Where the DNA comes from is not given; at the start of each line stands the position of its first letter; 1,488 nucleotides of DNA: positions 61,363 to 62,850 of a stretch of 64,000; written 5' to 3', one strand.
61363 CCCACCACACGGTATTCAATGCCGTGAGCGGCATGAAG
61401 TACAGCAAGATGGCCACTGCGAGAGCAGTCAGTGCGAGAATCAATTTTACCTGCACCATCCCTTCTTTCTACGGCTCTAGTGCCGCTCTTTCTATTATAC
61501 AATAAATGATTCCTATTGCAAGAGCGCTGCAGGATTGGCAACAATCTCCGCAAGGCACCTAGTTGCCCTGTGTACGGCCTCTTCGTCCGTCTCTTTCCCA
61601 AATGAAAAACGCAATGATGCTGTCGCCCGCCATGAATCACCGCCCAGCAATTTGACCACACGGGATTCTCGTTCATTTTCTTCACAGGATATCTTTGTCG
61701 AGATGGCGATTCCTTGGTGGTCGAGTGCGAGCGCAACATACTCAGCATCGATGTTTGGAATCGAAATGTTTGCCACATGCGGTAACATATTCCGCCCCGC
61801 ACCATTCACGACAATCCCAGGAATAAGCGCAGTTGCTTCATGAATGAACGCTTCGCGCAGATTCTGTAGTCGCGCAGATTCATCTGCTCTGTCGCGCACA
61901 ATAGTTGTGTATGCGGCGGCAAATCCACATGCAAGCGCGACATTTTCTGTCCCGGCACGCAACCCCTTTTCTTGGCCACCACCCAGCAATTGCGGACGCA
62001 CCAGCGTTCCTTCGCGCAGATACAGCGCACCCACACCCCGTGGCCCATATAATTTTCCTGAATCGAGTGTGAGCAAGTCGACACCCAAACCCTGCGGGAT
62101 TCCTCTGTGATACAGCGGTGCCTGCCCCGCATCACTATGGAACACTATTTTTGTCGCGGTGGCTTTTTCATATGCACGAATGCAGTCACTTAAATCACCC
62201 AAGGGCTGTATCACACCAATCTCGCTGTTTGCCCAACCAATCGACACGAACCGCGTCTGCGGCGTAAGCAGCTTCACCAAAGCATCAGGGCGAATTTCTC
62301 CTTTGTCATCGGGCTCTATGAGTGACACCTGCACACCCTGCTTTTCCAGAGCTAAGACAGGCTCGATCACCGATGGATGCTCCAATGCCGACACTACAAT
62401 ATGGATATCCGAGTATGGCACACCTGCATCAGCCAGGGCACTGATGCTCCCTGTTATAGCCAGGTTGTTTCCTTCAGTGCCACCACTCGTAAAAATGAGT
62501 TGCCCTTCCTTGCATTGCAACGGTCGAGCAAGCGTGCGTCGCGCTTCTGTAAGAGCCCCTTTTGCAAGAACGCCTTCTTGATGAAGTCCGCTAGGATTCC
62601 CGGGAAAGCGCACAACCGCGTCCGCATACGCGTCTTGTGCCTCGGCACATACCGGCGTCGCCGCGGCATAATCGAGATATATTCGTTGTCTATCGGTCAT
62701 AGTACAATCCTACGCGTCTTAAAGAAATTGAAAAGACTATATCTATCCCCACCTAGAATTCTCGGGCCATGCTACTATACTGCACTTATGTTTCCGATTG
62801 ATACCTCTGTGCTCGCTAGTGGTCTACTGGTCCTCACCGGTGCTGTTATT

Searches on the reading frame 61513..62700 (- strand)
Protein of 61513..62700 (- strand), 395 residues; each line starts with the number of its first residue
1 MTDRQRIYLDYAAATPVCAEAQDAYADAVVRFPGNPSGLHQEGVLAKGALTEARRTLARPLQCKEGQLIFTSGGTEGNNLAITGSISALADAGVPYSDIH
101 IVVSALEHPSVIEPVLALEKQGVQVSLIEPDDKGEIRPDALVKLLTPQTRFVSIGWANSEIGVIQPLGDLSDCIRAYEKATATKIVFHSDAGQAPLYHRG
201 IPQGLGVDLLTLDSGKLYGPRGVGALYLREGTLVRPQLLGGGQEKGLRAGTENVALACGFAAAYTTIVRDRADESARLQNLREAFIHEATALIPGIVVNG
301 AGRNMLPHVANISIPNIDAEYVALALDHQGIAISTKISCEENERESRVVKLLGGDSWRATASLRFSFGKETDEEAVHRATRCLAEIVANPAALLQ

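Call 44: search_protein_families(library=pfam, proteins=[window:61513-62700:-], max_evalue=0.001)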
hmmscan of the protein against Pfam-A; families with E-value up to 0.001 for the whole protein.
window:61513-62700:- (395 aa): 1 family
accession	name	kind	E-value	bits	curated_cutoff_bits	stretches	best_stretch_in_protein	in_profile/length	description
PF00266.25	Aminotran_5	-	5.5e-52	177.4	21.5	1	7-377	1-369/371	Aminotransferase class-V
